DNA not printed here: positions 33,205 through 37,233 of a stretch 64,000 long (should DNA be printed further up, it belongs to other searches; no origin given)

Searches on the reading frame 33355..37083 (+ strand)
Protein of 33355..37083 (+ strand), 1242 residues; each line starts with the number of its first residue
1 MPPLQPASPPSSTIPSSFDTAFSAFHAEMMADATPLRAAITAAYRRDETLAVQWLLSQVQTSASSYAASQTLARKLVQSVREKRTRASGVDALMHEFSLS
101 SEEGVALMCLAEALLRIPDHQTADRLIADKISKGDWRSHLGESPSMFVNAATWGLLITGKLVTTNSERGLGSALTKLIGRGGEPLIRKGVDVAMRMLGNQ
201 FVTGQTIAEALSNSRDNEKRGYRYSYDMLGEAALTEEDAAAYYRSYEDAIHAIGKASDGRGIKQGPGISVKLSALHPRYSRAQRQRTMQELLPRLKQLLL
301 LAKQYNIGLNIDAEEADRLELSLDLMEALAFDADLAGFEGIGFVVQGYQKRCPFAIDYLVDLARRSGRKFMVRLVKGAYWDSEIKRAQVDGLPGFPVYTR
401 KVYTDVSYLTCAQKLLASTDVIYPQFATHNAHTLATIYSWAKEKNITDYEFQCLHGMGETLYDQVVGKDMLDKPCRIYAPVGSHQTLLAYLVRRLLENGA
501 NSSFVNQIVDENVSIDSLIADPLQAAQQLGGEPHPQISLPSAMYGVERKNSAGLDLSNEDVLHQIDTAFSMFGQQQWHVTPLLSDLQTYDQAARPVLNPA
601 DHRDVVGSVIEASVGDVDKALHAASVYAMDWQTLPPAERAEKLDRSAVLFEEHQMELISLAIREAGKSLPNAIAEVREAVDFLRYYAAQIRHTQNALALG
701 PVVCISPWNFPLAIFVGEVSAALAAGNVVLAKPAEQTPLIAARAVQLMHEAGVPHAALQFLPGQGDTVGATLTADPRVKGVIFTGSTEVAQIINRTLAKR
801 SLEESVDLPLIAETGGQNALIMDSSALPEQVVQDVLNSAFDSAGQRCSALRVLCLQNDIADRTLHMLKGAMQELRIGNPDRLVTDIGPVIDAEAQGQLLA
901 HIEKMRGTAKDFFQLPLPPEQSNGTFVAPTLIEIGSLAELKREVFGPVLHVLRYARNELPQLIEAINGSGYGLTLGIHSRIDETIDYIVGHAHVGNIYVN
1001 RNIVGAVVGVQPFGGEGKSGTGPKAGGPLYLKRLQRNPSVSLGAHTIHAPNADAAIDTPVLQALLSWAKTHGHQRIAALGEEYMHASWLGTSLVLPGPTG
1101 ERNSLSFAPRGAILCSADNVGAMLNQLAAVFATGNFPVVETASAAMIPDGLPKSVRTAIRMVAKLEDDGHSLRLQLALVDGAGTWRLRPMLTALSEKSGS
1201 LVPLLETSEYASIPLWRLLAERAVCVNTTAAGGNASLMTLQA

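Call 6: search_protein_families(library=pfam, proteins=[window:33355-37083:+])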
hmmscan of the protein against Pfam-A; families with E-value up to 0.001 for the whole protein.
window:33355-37083:+ (1242 aa): 4 families
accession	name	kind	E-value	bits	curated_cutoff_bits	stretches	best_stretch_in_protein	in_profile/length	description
PF01619.24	Pro_dh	-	6e-106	354.5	27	1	211-507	2-278/278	Proline dehydrogenase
PF00171.27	Aldedh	-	1.2e-101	341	23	1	594-1032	9-453/461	Aldehyde dehydrogenase family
PF14850.11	Pro_dh-DNA_bdg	-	3e-46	157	27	1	90-201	2-112/112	DNA-binding domain of Proline dehydrogenase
PF18327.6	PRODH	-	4.3e-14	52.9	26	1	34-81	1-48/48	Proline utilization A proline dehydrogenase N-terminal domain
